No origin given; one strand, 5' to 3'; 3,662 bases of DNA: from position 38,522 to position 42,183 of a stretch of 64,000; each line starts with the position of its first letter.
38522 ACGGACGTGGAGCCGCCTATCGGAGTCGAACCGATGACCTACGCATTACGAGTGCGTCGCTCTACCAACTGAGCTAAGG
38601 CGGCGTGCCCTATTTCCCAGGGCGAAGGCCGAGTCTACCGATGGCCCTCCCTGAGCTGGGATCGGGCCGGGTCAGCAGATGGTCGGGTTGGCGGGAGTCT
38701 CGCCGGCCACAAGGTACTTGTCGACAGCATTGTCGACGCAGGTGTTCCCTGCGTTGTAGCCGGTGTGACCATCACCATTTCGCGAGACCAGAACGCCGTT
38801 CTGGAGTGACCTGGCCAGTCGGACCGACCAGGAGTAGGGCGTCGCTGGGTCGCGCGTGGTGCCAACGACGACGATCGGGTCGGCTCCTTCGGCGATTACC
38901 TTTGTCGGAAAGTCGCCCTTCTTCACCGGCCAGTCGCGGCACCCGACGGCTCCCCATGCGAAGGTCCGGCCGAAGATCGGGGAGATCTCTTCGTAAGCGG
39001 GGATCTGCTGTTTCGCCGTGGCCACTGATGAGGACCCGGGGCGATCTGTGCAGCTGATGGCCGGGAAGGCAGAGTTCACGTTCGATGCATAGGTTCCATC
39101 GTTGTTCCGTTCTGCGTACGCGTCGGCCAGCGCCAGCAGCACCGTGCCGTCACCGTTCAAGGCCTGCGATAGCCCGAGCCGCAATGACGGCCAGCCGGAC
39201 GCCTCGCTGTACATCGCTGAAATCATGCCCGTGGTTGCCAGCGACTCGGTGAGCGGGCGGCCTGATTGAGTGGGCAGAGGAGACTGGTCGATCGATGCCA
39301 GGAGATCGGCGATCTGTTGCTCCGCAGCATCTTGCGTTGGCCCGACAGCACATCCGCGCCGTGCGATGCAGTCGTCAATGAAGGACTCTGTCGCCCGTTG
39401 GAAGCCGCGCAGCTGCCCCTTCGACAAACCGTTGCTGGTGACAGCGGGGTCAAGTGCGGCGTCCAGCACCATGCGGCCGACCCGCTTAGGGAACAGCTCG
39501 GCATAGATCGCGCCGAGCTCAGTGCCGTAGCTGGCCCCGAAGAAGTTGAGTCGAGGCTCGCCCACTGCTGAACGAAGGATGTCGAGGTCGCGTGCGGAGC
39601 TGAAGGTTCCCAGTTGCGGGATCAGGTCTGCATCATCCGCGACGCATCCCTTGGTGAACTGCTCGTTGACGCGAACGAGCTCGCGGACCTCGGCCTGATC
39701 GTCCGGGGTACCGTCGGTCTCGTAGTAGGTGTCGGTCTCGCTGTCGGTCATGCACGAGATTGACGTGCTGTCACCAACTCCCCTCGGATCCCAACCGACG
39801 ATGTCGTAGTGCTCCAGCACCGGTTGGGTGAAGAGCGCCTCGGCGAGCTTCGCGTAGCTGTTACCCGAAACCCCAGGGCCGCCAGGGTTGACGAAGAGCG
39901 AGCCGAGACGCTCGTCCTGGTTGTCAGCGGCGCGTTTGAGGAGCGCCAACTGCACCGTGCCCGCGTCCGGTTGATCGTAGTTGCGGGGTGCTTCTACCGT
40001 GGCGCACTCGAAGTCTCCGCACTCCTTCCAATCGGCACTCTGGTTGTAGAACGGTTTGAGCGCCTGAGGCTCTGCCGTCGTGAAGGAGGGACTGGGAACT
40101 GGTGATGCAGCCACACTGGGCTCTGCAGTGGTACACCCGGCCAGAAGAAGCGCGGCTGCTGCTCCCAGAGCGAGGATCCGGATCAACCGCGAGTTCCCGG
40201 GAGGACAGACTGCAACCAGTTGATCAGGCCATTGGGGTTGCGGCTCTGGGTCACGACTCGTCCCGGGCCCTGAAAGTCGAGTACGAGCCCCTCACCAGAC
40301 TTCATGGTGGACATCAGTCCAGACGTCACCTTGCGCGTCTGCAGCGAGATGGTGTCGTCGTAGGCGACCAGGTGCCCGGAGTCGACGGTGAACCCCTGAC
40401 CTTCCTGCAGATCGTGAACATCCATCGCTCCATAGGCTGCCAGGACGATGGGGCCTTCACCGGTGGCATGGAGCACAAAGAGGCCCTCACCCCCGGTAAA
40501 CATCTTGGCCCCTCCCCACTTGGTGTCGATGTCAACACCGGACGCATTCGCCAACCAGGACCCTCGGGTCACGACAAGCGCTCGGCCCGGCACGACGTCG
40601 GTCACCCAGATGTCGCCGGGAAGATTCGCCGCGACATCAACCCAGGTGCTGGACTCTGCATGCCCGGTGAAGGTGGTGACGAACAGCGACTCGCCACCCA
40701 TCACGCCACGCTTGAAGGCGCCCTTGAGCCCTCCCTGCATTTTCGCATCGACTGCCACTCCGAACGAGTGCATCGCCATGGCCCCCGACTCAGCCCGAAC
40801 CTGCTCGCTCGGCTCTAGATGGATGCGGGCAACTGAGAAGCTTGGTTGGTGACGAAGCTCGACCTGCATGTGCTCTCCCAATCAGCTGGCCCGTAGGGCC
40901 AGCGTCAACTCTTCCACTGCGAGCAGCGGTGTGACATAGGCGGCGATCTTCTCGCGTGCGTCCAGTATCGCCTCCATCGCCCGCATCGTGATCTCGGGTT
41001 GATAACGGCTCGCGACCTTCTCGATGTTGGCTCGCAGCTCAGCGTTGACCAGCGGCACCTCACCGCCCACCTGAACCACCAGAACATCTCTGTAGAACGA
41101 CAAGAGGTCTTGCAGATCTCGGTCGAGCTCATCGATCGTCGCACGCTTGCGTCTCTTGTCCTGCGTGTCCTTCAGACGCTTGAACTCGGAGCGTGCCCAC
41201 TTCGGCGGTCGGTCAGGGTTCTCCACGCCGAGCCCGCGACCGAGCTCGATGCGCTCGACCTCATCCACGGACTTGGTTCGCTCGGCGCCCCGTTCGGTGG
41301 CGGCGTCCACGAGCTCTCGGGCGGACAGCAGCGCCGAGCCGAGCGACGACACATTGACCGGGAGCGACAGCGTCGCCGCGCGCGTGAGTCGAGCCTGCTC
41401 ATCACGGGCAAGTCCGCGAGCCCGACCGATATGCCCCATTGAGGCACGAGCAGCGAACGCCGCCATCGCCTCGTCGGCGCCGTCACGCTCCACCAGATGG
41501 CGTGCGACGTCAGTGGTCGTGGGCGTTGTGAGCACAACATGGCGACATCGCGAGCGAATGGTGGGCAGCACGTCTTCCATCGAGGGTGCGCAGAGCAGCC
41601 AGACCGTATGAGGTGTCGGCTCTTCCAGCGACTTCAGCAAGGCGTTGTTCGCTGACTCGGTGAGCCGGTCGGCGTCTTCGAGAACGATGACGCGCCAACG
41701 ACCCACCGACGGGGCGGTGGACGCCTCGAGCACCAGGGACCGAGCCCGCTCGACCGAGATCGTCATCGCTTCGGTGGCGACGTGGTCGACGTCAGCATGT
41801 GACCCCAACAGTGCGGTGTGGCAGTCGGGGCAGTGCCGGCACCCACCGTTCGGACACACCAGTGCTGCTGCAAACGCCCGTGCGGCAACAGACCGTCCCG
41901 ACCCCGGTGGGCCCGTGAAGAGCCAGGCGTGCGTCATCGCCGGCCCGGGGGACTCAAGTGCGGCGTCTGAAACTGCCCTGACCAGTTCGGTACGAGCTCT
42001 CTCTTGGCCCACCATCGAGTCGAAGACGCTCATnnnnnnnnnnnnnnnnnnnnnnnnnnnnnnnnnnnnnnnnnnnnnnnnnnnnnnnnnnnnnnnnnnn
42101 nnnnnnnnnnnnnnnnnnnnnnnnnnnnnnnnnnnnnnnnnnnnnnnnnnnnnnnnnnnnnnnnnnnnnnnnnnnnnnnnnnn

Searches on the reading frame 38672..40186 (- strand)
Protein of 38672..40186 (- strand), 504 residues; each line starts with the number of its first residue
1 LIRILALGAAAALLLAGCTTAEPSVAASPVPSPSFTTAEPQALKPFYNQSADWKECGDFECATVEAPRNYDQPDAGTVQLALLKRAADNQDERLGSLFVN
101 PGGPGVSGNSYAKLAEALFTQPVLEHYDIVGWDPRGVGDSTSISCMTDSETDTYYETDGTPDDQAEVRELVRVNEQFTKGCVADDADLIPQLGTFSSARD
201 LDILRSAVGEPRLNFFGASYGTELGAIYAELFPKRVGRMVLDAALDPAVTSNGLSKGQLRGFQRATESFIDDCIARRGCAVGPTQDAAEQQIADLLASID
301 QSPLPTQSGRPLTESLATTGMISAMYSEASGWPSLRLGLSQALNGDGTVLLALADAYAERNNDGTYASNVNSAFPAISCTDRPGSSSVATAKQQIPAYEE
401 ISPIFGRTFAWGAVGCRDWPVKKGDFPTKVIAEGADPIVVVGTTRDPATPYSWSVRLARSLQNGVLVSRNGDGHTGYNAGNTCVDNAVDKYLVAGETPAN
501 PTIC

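Call 4: search_protein_families(library=pfam, proteins=[window:38672-40186:-], max_evalue=0.01)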
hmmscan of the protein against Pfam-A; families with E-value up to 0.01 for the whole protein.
window:38672-40186:- (504 aa): 2 families
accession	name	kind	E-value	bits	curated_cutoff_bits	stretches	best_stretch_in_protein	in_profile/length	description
PF08386.16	Abhydrolase_4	-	5.7e-30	103.9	21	1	402-504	1-103/103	TAP-like protein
PF00561.26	Abhydrolase_1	-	5.4e-21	75.8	25.8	1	97-322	3-175/245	alpha/beta hydrolase fold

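Call 6: search_protein_families(library=padloc, proteins=[window:38672-40186:-], max_evalue=0.01)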
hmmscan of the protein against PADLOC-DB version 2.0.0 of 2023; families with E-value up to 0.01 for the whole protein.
window:38672-40186:- (504 aa): 1 family
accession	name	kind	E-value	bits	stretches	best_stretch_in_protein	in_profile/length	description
PDLC01094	C3a206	-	7.6e-94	313.4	1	4-504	6-500/504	TAP-like protein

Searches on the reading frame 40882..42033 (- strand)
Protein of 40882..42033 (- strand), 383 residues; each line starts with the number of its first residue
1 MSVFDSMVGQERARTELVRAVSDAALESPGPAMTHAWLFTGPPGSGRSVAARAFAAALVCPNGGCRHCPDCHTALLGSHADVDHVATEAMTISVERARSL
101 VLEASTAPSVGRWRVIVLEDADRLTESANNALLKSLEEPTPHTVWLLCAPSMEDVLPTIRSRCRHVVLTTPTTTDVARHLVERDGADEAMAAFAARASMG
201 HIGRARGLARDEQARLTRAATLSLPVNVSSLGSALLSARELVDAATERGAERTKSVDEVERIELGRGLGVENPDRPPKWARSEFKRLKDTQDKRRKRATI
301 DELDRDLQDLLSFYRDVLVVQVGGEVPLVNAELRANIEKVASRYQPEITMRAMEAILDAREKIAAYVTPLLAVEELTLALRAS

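Call 4: search_protein_families(library=pfam, proteins=[window:40882-42033:-], max_evalue=0.01)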
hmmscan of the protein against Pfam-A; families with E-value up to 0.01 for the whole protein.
window:40882-42033:- (383 aa): 7 families
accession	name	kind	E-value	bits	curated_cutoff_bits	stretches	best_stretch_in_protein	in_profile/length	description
PF13177.12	DNA_pol3_delta2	-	3.3e-39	134.9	27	1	33-170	18-159/161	DNA polymerase III, delta subunit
PF00004.35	AAA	-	8.2e-07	30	21.2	1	38-167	2-127/131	ATPase family associated with various cellular activities (AAA)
PF13401.12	AAA_22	-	0.00024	21.8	27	0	38-156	9-130/130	AAA domain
PF13191.12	AAA_16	-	0.0009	20.2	32.6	1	14-132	5-152/167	AAA ATPase domain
PF09115.15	DNApol3-delta_C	-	0.002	19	21.7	1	307-366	40-99/117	DNA polymerase III, delta subunit, C terminal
PF07728.20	AAA_5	-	0.0042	17.5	22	0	38-140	3-94/139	AAA domain (dynein-related subfamily)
PF25199.1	nSTAND_NTPase5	-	0.0079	16.5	34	0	13-96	20-104/145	Novel STAND NTPase 5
